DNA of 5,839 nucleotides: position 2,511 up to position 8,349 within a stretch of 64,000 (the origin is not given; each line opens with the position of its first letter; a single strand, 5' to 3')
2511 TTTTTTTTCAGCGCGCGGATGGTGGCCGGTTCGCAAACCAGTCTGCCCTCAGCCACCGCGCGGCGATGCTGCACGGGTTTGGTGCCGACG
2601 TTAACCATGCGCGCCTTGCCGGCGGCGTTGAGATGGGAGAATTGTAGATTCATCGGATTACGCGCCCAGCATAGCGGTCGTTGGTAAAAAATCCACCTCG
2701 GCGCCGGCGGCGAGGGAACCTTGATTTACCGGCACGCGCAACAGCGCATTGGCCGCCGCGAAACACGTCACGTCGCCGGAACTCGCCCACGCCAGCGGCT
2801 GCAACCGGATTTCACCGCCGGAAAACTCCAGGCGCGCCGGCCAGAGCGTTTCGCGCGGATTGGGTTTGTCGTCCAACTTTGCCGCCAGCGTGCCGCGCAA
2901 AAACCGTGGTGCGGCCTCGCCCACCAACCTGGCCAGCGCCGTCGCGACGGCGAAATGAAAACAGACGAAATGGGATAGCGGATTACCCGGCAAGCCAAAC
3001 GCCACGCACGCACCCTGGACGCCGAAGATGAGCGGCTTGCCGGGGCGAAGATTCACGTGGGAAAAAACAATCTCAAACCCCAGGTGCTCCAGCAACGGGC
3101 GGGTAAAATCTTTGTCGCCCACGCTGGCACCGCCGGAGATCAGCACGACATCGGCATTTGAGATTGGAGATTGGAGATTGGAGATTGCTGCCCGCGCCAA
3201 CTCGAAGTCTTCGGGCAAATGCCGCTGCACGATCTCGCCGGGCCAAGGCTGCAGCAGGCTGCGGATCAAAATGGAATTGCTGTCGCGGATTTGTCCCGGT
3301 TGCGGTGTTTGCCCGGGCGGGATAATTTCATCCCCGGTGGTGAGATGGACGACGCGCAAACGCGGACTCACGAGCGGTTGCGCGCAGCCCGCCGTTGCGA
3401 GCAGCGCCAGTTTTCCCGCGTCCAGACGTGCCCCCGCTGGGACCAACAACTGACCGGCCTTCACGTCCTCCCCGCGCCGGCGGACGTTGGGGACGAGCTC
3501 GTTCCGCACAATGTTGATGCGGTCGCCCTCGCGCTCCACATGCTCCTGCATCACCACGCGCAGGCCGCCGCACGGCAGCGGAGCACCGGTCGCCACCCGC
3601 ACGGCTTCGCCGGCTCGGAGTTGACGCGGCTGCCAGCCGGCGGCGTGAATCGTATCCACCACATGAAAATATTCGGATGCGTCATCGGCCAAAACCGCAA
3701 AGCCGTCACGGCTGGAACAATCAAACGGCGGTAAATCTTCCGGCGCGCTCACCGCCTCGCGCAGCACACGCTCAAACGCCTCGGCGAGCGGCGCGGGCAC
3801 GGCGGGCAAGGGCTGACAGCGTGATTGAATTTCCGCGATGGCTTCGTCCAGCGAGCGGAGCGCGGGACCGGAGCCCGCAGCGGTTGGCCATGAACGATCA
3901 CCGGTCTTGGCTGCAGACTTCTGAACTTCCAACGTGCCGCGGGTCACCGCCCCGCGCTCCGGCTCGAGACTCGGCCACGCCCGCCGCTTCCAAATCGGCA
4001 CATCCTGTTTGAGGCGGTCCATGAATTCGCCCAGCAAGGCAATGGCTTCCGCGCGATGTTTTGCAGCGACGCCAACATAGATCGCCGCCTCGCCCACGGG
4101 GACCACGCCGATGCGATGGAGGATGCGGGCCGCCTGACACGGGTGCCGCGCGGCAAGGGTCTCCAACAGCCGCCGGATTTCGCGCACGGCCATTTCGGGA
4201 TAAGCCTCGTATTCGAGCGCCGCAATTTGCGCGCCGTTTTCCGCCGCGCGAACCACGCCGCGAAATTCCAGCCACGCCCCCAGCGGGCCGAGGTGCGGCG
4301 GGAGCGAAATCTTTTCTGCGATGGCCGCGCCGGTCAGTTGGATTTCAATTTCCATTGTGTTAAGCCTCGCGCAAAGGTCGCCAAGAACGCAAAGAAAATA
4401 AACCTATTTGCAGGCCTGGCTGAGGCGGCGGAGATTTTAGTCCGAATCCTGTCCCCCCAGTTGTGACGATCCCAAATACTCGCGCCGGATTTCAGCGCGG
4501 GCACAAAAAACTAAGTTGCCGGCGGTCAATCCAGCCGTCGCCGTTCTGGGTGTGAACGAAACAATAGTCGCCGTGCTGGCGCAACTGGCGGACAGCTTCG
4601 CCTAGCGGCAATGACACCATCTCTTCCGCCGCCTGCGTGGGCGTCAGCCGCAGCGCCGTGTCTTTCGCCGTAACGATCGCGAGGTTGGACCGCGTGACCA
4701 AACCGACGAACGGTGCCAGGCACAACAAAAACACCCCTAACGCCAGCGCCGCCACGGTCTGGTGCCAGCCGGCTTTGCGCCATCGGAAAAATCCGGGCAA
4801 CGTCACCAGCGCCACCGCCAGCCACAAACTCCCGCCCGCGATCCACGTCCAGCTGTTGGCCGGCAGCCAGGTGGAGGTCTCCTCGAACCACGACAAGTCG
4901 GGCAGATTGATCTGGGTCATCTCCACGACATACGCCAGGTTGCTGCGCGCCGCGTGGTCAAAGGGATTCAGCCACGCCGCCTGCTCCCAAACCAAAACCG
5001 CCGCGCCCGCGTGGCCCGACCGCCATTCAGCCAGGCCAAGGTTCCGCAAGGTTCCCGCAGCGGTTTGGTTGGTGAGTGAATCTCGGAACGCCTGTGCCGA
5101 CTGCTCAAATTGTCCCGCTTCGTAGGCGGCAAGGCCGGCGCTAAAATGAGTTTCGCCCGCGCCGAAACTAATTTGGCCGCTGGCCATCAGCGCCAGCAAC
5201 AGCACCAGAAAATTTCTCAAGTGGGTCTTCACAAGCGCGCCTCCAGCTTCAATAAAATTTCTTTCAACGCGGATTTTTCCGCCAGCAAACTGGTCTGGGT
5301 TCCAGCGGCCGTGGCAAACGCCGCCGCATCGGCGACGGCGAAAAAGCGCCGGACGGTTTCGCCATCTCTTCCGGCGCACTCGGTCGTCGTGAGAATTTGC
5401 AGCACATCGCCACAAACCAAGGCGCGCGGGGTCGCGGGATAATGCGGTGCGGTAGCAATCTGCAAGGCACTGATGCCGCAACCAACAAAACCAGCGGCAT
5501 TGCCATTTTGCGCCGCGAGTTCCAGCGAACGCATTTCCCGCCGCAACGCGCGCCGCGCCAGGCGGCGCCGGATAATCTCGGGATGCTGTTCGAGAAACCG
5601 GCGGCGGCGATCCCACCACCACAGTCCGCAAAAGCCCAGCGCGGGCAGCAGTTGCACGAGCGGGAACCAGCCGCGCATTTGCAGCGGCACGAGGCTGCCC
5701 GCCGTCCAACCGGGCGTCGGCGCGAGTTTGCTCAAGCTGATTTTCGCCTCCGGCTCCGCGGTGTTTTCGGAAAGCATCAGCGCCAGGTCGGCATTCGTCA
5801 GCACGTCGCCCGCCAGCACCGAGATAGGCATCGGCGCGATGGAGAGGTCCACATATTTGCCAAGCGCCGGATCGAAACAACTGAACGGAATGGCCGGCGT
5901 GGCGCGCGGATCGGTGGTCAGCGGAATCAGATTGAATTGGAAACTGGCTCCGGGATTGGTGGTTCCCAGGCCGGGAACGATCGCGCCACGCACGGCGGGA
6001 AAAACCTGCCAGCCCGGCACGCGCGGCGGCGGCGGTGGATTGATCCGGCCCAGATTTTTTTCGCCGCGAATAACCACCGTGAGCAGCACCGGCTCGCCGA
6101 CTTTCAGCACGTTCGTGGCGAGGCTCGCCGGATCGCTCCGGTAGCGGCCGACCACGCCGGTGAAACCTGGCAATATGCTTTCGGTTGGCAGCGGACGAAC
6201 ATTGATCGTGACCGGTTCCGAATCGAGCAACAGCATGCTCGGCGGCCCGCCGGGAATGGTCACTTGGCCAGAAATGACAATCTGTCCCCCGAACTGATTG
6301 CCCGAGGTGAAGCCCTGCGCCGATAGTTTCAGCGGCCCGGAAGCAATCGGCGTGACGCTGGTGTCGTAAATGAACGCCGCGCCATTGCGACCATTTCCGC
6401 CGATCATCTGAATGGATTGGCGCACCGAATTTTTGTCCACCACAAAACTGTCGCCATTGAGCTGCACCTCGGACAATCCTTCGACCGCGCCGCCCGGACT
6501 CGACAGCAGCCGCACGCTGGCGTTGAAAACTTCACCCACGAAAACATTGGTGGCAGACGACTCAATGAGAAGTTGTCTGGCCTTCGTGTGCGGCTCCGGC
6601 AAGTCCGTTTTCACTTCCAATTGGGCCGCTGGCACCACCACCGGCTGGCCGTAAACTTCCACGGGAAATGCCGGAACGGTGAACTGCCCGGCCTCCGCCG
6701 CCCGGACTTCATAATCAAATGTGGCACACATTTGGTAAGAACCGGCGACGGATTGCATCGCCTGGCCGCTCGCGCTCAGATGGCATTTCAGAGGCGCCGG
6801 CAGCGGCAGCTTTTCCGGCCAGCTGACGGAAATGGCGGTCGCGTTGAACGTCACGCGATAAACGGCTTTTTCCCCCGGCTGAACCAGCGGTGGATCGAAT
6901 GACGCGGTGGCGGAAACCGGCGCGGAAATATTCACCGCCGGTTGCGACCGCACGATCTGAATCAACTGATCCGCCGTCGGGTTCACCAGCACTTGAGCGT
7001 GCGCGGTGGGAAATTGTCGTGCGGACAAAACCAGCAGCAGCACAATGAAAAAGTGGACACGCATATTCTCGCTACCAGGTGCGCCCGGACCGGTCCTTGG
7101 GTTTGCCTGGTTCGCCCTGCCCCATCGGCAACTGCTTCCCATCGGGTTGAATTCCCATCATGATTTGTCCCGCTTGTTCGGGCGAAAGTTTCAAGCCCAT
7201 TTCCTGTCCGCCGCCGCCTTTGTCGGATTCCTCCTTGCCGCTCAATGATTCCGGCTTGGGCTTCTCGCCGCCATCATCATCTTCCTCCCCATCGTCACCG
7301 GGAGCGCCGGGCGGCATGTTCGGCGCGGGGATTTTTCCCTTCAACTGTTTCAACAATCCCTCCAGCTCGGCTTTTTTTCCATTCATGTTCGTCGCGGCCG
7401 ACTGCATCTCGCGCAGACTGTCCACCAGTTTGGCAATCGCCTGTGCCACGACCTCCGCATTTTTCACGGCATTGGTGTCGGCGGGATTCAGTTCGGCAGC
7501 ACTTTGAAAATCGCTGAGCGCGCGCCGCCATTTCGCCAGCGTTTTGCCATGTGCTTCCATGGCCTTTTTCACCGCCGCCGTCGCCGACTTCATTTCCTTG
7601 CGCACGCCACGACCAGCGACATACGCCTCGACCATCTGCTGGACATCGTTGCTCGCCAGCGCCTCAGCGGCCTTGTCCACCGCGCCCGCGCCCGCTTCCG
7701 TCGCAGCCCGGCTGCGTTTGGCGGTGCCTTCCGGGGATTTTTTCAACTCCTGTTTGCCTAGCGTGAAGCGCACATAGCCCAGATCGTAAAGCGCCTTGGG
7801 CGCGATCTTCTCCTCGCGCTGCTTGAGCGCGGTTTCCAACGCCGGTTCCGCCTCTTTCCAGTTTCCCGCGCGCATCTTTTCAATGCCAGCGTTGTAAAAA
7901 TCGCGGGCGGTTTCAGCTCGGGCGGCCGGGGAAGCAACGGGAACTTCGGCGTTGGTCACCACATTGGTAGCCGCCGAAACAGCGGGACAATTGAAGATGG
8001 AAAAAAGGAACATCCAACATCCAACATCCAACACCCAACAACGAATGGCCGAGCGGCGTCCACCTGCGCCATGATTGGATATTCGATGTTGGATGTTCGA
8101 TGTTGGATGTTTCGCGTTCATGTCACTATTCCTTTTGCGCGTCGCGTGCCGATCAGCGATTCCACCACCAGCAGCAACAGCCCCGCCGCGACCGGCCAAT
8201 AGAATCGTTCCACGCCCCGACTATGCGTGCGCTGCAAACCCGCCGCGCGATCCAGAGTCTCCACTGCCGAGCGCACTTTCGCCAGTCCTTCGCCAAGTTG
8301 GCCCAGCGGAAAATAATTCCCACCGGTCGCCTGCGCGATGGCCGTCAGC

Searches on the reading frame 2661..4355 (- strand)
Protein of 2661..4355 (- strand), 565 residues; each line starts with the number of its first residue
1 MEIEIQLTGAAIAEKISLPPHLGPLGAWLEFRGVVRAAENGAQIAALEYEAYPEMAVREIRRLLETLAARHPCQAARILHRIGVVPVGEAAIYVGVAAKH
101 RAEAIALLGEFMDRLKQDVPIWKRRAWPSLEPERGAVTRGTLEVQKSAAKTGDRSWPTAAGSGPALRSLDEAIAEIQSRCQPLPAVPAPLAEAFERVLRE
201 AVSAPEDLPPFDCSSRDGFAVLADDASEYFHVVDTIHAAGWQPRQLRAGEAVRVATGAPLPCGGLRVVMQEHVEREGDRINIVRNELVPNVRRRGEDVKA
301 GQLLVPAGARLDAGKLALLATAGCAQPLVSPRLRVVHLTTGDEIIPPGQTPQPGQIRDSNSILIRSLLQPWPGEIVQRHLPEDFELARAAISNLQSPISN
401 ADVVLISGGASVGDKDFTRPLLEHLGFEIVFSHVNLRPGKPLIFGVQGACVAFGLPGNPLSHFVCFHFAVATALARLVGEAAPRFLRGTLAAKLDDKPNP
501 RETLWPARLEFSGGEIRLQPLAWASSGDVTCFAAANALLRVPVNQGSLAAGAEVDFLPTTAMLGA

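Call 64: search_protein_families(library=pfam, proteins=[window:2661-4355:-], max_evalue=0.001)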
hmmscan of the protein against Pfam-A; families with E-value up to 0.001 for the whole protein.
window:2661-4355:- (565 aa): 4 families
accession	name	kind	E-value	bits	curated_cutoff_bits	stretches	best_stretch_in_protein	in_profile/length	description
PF03453.22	MoeA_N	-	3.5e-37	128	30.8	1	168-323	2-160/160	MoeA N-terminal region (domain I and II)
PF02391.22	MoaE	-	3.4e-26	92.1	23.4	1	25-117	20-113/114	MoaE protein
PF00994.29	MoCF_biosynth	-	3e-22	79.3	26.6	1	338-474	3-142/144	Probable molybdopterin binding domain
PF03454.20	MoeA_C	-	1.3e-10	41.8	22.1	1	497-558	10-71/72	MoeA C-terminal region (domain IV)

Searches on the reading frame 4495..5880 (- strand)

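Call 11: search_protein_families(library=pfam, proteins=[window:4495-5880:-], max_evalue=0.01)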
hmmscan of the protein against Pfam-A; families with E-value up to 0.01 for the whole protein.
window:4495-5880:- (462 aa): 1 family
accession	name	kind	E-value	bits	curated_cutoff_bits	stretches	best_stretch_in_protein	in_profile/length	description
PF07719.23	TPR_2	-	0.00024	21.4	27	0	243-269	2-28/34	Tetratricopeptide repeat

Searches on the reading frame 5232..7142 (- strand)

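Call 11: search_protein_families(library=pfam, proteins=[window:5232-7142:-], max_evalue=0.01)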
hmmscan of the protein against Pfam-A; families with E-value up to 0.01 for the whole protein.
window:5232-7142:- (637 aa): 1 family
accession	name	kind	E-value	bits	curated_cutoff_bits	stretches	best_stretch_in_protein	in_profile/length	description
PF13584.12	BatD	-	4.7e-11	43.6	24.1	1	81-176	2-91/92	BatD DUF11 like domain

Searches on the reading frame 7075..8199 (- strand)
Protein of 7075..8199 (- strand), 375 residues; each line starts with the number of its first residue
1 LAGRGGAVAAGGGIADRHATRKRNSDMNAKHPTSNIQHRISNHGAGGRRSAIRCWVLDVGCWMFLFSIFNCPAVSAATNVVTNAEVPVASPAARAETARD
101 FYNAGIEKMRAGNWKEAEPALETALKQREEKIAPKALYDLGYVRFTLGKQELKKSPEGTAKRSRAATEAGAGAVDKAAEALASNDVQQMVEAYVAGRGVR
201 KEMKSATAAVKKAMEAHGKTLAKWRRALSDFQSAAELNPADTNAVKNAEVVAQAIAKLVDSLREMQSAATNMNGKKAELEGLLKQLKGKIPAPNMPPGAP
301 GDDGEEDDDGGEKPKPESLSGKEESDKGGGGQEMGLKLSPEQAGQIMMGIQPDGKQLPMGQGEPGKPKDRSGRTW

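Call 11: search_protein_families(library=pfam, proteins=[window:7075-8199:-], max_evalue=0.01)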
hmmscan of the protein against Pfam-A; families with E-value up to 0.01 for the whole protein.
window:7075-8199:- (375 aa): 3 families
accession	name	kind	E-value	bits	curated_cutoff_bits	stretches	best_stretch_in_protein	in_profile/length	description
PF13432.12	TPR_16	-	6.4e-06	26.9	32.7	1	102-149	1-46/65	Tetratricopeptide repeat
PF00515.34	TPR_1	-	0.00021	21.4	27.8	0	101-128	4-31/34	Tetratricopeptide repeat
PF07719.23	TPR_2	-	0.0046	17.4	27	0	100-128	3-31/34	Tetratricopeptide repeat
